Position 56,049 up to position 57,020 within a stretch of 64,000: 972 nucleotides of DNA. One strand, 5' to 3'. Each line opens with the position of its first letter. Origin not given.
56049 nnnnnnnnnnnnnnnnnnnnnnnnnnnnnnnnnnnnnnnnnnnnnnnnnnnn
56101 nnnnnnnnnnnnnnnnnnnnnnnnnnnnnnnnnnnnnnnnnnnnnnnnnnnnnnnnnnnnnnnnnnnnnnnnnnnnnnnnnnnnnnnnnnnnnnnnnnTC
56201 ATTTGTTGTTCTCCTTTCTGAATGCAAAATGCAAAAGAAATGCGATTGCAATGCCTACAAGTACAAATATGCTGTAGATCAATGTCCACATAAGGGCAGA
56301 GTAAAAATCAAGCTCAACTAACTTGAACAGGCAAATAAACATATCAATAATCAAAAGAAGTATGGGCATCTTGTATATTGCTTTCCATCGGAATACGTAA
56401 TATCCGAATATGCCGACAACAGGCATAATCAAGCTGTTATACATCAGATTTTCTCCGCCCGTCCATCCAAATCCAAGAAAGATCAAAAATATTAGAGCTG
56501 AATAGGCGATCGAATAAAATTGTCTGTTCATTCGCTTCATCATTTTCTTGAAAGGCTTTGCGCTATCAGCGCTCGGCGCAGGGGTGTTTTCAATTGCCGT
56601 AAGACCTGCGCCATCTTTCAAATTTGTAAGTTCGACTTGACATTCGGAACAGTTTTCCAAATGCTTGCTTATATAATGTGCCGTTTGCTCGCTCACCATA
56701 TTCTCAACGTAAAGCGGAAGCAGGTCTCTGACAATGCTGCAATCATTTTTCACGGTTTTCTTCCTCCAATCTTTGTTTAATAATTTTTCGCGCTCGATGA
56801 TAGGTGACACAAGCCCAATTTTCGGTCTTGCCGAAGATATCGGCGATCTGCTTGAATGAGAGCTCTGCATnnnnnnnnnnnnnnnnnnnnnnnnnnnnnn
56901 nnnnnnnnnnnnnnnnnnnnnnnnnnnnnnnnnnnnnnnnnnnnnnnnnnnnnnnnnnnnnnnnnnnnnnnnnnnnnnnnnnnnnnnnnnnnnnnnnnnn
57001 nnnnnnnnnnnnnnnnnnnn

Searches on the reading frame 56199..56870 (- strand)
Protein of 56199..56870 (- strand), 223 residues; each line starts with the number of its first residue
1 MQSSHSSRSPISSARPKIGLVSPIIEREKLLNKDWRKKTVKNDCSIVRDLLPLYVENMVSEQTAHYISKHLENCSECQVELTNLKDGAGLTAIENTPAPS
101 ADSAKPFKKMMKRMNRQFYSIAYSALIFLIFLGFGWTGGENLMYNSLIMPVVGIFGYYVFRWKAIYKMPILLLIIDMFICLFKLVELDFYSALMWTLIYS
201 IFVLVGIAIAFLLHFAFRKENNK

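Call 57: search_protein_families(library=pfam, proteins=[window:56199-56870:-], max_evalue=0.001)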
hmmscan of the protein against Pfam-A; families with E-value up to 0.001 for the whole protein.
window:56199-56870:- (223 aa): 1 family
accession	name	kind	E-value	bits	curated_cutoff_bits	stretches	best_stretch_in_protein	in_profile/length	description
PF13490.11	zf-HC2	-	2.3e-08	34.4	22.2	1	44-78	1-35/35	Putative zinc-finger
